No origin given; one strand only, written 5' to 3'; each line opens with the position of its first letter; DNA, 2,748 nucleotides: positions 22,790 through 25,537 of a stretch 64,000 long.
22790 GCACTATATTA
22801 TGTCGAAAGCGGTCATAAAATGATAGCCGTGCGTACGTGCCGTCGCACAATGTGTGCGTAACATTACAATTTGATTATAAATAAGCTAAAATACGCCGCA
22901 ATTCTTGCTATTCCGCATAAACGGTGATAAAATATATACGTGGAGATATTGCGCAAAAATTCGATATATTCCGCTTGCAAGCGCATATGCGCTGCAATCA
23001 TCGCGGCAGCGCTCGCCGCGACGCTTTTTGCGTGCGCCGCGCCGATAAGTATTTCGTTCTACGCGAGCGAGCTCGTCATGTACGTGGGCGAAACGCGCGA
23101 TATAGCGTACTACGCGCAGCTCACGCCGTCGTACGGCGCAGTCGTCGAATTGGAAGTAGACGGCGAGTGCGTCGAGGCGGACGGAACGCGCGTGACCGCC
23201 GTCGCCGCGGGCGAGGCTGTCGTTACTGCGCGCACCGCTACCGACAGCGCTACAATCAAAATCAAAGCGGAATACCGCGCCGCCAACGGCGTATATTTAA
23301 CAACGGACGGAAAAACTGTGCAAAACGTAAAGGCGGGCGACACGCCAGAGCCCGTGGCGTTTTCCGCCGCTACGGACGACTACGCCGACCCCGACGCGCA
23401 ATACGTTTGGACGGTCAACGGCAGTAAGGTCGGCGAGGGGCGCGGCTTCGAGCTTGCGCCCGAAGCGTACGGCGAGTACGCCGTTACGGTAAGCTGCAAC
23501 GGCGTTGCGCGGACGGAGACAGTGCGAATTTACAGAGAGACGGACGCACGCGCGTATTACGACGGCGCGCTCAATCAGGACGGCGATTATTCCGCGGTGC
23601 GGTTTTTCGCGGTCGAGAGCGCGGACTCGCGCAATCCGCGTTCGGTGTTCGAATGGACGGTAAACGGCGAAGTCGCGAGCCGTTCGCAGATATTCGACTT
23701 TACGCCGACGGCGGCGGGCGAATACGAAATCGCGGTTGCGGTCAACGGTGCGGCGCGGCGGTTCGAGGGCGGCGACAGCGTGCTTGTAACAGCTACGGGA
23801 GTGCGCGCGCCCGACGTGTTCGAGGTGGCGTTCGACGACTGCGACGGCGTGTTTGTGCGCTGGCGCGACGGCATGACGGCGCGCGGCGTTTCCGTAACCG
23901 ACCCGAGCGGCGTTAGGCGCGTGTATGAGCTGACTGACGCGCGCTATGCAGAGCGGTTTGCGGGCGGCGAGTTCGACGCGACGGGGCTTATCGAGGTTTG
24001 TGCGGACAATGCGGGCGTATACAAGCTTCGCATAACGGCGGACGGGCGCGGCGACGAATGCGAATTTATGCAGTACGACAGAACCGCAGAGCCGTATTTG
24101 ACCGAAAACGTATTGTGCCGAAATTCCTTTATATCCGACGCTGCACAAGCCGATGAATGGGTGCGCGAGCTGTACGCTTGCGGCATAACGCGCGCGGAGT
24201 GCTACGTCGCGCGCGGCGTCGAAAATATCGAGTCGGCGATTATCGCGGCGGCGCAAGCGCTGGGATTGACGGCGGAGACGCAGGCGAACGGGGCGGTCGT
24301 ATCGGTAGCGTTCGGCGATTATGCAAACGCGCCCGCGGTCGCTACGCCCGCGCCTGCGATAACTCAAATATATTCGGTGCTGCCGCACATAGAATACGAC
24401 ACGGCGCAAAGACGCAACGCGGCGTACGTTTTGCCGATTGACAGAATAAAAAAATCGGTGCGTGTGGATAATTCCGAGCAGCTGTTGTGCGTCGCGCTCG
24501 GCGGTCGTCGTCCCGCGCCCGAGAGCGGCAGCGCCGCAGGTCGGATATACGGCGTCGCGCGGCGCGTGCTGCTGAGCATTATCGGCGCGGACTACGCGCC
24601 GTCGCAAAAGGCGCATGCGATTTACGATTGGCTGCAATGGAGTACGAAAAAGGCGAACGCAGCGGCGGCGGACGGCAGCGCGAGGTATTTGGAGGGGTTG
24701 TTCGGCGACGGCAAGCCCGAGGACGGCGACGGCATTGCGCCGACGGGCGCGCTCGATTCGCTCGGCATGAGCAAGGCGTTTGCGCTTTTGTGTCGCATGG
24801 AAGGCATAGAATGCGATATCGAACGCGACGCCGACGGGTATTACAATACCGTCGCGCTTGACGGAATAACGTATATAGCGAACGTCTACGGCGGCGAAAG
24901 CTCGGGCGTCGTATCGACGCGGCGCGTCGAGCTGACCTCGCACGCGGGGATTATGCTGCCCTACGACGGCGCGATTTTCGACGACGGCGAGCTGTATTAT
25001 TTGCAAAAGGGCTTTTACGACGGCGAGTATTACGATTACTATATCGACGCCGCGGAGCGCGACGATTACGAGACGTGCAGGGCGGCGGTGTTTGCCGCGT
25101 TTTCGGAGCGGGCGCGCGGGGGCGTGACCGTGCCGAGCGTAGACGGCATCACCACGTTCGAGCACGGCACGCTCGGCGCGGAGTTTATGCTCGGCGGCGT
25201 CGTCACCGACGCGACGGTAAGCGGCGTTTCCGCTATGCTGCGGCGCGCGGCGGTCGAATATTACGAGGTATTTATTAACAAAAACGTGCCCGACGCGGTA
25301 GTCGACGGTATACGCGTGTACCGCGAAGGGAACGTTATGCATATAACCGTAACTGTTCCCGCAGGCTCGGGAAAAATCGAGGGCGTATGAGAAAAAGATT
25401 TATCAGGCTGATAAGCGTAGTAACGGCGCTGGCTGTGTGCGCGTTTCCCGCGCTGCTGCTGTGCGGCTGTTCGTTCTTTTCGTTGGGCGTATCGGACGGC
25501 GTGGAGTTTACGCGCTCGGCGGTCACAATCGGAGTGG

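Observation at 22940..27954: Tandem BIG2/transglutaminase-like lipoprotein paralogs; the upstream copy is a pseudoenzyme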

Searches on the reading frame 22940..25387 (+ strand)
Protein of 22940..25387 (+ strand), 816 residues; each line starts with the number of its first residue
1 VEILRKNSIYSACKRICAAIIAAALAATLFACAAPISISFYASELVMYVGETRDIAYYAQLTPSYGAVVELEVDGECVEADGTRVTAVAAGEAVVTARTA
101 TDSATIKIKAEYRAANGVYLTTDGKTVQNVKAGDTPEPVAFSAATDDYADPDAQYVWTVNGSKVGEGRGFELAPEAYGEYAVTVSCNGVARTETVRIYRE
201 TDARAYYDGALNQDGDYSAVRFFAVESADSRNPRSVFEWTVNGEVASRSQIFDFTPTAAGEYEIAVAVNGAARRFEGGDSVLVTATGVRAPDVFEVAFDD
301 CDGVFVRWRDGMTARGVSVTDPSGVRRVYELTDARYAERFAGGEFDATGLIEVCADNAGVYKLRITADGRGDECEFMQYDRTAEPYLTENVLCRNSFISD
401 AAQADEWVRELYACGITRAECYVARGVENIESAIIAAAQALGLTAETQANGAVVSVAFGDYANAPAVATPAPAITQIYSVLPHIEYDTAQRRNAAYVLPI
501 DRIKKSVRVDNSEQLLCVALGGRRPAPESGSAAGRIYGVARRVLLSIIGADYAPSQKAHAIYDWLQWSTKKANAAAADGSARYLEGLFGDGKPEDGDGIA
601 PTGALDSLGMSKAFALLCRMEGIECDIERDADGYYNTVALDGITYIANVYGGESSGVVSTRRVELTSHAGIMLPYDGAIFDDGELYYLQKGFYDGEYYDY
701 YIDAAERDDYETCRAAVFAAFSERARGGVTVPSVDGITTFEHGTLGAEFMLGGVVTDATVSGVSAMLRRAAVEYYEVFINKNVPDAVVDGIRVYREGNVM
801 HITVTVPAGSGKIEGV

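Call 5: search_protein_families(library=pfam, proteins=[window:22940-25387:+], max_evalue=1)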
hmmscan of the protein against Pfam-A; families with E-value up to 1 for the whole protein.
window:22940-25387:+ (816 aa): 6 families
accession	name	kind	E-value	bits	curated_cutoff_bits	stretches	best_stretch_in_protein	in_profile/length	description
PF16820.11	PKD_3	-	1.1e-08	35.3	26.3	2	235-268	33-66/68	PKD-like domain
PF06832.18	BiPBP_C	-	4.8e-06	26.8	26.8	1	123-184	19-78/90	Penicillin-Binding Protein C-terminus Family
PF00801.26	PKD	-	6.5e-06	26.5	23.5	1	134-185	12-64/80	PKD domain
PF22447.2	EEP_ig-like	-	0.024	14.9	26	1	55-110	15-72/105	Endonuclease/exonuclease/phosphatase family, ig-like domain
PF18933.6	PsbP_2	-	0.17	12.4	27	1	653-717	114-175/184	PsbP-like protein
PF00630.25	Filamin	-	0.21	12.9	26.9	0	251-270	65-84/93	Filamin/ABP280 repeat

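Call 7: search_protein_families(library=ncbifam, proteins=[window:22940-25387:+], max_evalue=1)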
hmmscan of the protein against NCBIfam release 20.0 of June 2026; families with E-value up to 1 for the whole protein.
window:22940-25387:+ (816 aa): 0 families

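Call 8: find_homologous_proteins(query=window:22940-25387:+, max_evalue=0.001)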
Query window:22940-25387:+ (816 aa): 17 proteins with E <= 0.001 among 8000 candidates.
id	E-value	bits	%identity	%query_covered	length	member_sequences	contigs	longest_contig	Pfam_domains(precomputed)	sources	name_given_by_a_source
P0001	0.0e+0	1764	97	100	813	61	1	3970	PF00801.27,PF06832.19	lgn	-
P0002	0.0e+0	1216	70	96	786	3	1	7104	-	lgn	-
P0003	0.0e+0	1214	71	94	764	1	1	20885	-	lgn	-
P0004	4.2e-219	748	50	94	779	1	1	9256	-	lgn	-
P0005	2.0e-187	643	46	95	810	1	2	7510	PF00801.27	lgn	-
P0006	1.1e-174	601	41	98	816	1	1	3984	-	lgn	-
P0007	4.3e-172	592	41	96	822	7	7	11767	-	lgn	-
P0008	8.5e-172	591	41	96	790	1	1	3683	-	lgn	-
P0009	4.0e-169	583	42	95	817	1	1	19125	PF06832.19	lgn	-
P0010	5.2e-169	582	43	95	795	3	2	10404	-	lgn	-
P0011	8.7e-165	568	40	94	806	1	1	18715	-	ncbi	-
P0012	3.4e-157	543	40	94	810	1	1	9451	-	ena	-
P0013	2.3e-156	540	40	97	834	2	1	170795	-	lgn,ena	-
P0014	2.2e-153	530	40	93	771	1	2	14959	PF00801.27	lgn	-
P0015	4.2e-144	500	37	96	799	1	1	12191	-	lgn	-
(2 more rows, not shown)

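Call 18: find_homologous_proteins(query=A3, max_evalue=1e-10)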
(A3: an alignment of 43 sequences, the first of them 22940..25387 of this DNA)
Query A3 (43 sequences) (816 aa, profile of the alignment): 22 proteins with E <= 1e-10 among 8000 candidates.
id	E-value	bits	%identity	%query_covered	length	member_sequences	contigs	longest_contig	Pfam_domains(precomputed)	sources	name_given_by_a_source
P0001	1.0e-263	896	97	100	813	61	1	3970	PF00801.27,PF06832.19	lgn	-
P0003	2.1e-261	888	71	94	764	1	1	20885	-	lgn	-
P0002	2.8e-261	888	70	96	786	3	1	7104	-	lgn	-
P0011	5.2e-253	860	40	94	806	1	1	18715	-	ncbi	-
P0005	1.3e-251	856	46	95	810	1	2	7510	PF00801.27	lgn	-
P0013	5.7e-251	853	40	97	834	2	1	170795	-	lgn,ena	-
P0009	1.1e-249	849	42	95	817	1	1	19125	PF06832.19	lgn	-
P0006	1.2e-249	849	41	98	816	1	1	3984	-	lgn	-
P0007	2.2e-245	835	41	96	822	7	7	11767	-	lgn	-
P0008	5.5e-242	824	41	96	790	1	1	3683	-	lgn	-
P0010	3.5e-241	821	43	95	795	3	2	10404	-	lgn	-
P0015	7.7e-235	800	37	96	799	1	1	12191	-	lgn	-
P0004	1.1e-233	796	50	94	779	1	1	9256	-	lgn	-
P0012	8.3e-233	793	40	94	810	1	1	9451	-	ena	-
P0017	2.9e-232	792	39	92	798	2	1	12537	PF00801.27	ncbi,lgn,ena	-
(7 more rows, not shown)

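Call 21: search_solved_structures(query=A4, max_evalue=10, show_alignments=2)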
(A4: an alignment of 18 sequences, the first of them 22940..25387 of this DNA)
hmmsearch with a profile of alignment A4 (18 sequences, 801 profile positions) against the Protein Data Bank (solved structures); distinct sequences matched with E-value up to 10: 7.
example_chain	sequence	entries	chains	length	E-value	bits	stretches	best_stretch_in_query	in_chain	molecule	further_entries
7biz_A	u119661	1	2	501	6.1e-06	28.1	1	125-255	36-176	Cell surface protein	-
8bl6_A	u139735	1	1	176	0.0072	18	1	70-143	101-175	dIG14-scdim-EF62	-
7quz_AAA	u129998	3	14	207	0.09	14.3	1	22-108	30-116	Beta-1,3-glucanase bglH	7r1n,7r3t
8bw0_C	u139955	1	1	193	0.28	12.7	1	216-274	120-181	Carcinoembryonic antigen-related cell adhesion molecule 5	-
1e07_A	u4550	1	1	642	0.9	11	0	216-254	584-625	CARCINOEMBRYONIC ANTIGEN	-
6dnu_A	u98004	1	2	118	1.7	10.1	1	664-735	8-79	Thiol:disulfide interchange protein DsbD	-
6dnl_A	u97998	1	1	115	1.7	10.1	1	667-737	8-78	Thiol:disulfide interchange protein DsbD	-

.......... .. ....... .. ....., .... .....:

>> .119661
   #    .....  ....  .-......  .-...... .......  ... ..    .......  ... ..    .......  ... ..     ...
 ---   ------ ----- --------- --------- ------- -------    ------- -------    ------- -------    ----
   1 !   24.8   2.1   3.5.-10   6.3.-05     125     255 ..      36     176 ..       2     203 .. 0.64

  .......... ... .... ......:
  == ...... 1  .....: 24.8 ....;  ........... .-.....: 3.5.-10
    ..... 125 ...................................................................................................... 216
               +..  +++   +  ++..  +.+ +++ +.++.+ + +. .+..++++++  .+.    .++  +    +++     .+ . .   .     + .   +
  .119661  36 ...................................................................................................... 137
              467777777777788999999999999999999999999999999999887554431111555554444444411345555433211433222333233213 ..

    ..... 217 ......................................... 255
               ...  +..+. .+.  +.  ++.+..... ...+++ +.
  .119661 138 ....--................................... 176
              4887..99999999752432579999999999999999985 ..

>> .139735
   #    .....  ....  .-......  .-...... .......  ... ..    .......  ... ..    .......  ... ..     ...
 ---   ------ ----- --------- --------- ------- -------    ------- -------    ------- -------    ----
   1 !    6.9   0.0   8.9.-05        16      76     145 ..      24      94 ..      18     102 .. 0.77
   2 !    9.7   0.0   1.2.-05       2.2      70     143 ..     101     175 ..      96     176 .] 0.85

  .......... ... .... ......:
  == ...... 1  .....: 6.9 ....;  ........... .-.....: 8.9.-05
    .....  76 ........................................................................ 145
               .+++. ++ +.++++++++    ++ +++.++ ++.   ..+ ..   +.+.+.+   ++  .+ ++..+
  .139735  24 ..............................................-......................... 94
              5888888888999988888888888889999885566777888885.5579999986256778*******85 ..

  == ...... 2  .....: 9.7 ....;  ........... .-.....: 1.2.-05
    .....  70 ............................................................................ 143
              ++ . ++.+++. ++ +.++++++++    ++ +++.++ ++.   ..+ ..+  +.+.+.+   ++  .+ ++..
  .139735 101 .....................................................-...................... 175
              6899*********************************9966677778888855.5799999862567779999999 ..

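Call 62: search_protein_representatives(alignment_id=A3)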
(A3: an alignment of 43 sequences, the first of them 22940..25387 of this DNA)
Query: 43 sequences, 856 profile positions. Proteins with E-value up to 0.001 (for the whole library): 48309; up to 1e-10: 11536; up to 1e-30: 1640. The best 150 are listed.
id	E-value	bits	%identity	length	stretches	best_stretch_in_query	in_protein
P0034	0.0e+00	1133.1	-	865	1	3-854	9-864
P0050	0.0e+00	1123.4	-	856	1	1-854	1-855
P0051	0.0e+00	1118.9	-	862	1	2-854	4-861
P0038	0.0e+00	1110.1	-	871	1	1-854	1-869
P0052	8.4e-253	857.9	-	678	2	293-854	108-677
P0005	4.0e-252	855.6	-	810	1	15-854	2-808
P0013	1.8e-251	853.4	-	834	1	7-853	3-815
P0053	1.9e-248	843.4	-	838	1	5-853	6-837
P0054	1.0e-242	824.5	-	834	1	6-854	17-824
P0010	1.1e-241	821.1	-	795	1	21-853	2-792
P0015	2.4e-235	800.1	-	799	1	18-853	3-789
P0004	3.5e-234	796.3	-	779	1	17-855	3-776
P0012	2.7e-233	793.3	-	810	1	5-854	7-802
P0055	8.5e-231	785.1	-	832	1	8-853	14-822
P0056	1.8e-230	784.0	-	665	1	3-657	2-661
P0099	4.4e-140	485.0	-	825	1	9-783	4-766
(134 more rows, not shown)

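Call 65: find_encoding_contigs(protein=P0099, flank=6000, max_places=3)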
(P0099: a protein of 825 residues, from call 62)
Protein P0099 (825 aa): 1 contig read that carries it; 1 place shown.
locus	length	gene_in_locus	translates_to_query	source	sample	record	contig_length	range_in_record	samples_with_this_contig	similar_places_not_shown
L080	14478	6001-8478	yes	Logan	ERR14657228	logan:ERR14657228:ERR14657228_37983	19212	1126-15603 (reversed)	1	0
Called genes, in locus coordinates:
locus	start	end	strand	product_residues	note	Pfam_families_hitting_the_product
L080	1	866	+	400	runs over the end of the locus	PF12725:DUF3810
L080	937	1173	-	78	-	PF01361:Tautomerase, PF14552:Tautomerase_2 (weak)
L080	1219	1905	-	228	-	PF07155:ECF-ribofla_trS (weak), PF12822:ECF_trnsprt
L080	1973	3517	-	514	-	PF01554:MatE (weak), PF01943:Polysacc_synt, PF03023:MurJ (weak)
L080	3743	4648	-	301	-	PF01435:Peptidase_M48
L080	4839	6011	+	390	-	PF02588:YitT_membrane, PF10035:DUF2179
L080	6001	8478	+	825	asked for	PF02368:Big_2 (weak), PF01841:Transglut_core (faint)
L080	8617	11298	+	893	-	PF00630:Filamin (faint), PF07495:Y_Y_Y (faint), PF01841:Transglut_core (weak)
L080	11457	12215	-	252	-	PF00756:Esterase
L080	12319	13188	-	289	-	PF00781:DAGK_cat, PF19279:YegS_C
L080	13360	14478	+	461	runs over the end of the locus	PF01743:PolyA_pol, PF12627:PolyA_pol_RNAbd, PF01966:HD (weak)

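Call 75: search_protein_families(library=pfam, alignment_id=A3, max_evalue=0.01)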
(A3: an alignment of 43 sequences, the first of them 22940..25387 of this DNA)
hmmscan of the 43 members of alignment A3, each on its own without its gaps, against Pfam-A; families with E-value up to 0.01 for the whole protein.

A. member 1, window:22940-25387:+ (816 aa): 3 families
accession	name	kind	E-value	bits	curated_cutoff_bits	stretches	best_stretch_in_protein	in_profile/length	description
PF16820.11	PKD_3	-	1.1e-08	35.3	26.3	1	235-268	33-66/68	PKD-like domain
PF06832.18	BiPBP_C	-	4.8e-06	26.8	26.8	0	123-184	19-78/90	Penicillin-Binding Protein C-terminus Family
PF00801.26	PKD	-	6.5e-06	26.5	23.5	0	134-185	12-64/80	PKD domain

B. families by the number of members that match (of 43 scanned): 20 families
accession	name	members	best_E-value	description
PF01841.26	Transglut_core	29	2.1e-14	Transglutaminase-like superfamily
PF06832.18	BiPBP_C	29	2.5e-08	Penicillin-Binding Protein C-terminus Family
PF16820.11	PKD_3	18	1.1e-08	PKD-like domain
PF00801.26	PKD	14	5.2e-06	PKD domain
PF02368.24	Big_2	10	4.9e-06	Bacterial Ig-like domain (group 2)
PF07495.19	Y_Y_Y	5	3.4e-05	Y_Y_Y domain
PF21461.3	HL_N-beta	3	7e-05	Hyaluronate lyase, N-terminal beta-sheet domain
PF17957.7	Big_7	3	0.00013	Bacterial Ig domain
PF00630.25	Filamin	2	2.5e-05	Filamin/ABP280 repeat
PF13927.12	Ig_3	2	7.4e-05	Immunoglobulin domain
PF18911.6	PKD_4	2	0.00042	PKD domain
PF07679.22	I-set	1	0.00013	Immunoglobulin I-set domain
PF17996.7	CE2_N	1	0.00038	Carbohydrate esterase 2 N-terminal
PF09134.16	Invasin_D3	1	0.0013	Invasin, domain 3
PF01483.27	P_proprotein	1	0.0033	Proprotein convertase P-domain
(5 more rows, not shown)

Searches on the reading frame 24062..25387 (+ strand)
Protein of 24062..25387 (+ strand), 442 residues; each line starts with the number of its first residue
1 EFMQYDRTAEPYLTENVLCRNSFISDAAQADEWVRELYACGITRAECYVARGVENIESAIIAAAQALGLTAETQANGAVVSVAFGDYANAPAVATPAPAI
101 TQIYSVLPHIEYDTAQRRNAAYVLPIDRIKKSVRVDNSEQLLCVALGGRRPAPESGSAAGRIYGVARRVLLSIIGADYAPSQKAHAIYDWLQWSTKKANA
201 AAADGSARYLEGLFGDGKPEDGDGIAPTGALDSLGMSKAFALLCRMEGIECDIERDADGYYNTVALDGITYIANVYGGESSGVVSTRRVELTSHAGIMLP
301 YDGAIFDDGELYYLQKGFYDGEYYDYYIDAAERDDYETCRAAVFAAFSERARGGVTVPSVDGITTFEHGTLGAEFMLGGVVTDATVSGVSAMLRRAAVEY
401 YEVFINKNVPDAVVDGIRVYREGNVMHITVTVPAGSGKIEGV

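Call 32: predict_structure(alignment_id=A5)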
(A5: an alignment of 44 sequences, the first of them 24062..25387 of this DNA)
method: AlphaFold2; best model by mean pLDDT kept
length: 442 residues; sequences in the alignment: 44
mean_pLDDT: 88.9   pTM: 0.91
mean pLDDT of the five models: 88.9, 88.6, 87.5, 86.3, 83.5
residues with pLDDT >= 90: 289; 70-90: 118; 50-70: 23; < 50: 12
segments of 3 or more residues with pLDDT < 50: 436-442
pLDDT, mean of each block of 10 residues (from residue 1): 72 93 96 97 97 94 91 96 94 90 87 92 97 98 97 95 97 96 96 90 93 83 83 97 98 91 91 85 70 86 58 88 92 93 90 84 86 90 92 96 85 86 88 53 29
secondary structure, 60 per line:
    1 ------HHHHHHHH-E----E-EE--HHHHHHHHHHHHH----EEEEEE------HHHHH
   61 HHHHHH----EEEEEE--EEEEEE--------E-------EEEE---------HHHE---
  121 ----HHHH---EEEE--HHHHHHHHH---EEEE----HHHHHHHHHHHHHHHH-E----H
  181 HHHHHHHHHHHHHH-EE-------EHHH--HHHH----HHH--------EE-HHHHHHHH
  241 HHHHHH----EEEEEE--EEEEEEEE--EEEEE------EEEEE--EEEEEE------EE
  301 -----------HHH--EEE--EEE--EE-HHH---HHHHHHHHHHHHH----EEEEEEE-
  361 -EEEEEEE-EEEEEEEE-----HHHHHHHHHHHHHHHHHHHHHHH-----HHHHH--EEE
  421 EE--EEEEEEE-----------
elements in order: H7-14 H27-39 E44-49 H56-66 E71-76 E79-84 E101-104 H125-128 E132-135 H138-146 E150-153 H158-173 H180-194 H211-214 H233-246 E251-256 E259-266 E269-273 E280-284 E287-292 E317-319 E322-324 H336-348 E353-359 E362-368 E370-377 H383-405 H411-415 E418-422 E425-431
